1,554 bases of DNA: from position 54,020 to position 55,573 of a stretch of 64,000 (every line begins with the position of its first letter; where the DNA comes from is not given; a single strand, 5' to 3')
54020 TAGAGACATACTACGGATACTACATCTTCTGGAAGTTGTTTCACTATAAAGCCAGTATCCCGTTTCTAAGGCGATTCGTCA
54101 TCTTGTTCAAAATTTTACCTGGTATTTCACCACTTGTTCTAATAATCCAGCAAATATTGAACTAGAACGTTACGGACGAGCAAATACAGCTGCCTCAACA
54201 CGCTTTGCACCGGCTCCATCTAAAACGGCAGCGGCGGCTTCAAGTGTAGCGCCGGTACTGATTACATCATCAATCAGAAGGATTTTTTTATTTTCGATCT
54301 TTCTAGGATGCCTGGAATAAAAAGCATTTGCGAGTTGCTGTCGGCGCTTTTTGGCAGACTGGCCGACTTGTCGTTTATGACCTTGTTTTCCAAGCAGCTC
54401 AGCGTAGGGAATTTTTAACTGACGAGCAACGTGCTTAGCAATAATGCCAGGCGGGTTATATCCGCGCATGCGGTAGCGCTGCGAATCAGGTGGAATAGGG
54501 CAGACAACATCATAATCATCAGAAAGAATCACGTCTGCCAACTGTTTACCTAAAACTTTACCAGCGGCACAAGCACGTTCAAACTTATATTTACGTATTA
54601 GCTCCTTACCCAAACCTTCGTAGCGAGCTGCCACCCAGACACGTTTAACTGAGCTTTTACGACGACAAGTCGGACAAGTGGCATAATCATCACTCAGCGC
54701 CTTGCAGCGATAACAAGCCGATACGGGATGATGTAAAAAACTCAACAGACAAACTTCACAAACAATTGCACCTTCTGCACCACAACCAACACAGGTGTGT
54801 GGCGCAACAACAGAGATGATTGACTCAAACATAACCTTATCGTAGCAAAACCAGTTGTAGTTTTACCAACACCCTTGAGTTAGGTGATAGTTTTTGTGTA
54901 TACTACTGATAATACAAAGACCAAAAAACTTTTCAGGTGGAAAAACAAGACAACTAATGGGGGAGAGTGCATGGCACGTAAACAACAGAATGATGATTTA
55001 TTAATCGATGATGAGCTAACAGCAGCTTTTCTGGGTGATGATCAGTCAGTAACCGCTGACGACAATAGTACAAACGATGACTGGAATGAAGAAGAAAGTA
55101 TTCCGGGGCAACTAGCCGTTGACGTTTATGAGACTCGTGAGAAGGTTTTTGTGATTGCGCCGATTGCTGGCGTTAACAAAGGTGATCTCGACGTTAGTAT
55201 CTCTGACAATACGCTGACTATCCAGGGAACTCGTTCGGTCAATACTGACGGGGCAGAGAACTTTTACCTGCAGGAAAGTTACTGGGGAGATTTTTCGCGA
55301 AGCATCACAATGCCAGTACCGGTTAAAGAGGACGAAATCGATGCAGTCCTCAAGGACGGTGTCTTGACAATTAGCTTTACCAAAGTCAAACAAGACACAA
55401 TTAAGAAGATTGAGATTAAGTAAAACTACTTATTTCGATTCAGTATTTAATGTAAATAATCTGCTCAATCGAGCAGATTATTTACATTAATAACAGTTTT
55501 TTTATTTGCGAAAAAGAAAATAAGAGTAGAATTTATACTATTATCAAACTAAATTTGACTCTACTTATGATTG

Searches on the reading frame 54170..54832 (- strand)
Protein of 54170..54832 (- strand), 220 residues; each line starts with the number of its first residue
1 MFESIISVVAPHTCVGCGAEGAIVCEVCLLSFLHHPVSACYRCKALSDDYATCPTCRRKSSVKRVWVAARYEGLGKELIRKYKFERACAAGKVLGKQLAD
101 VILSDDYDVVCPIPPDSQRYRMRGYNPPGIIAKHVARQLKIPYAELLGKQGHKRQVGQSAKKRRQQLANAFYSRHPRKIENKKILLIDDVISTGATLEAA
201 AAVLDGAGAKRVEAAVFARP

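Call 34: search_protein_families(library=pfam, proteins=[window:54170-54832:-])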
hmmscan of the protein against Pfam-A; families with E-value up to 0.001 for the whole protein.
window:54170-54832:- (220 aa): 2 families
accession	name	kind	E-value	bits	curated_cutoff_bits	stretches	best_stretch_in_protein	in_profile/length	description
PF00156.33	Pribosyltran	-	9.1e-14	51.5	26.3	1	131-218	43-124/158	Phosphoribosyl transferase domain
PF14681.12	UPRTase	-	8.7e-05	22.5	27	1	164-210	103-149/206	Uracil phosphoribosyltransferase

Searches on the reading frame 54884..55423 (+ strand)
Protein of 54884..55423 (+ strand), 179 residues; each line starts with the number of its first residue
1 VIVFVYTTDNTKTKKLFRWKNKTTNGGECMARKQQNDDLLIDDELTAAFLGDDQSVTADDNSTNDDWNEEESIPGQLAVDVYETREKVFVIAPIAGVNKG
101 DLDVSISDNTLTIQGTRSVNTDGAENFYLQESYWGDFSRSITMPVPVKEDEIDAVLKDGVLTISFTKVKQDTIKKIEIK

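Call 34: search_protein_families(library=pfam, proteins=[window:54884-55423:+])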
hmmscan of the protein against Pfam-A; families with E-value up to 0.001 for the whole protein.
window:54884-55423:+ (179 aa): 2 families
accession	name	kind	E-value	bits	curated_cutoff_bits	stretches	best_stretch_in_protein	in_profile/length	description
PF00011.27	HSP20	-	4.2e-17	62.5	20.8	1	82-178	3-101/102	Hsp20/alpha crystallin family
PF17886.7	ArsA_HSP20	-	9.3e-08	32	22.5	1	93-165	9-63/63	HSP20-like domain found in ArsA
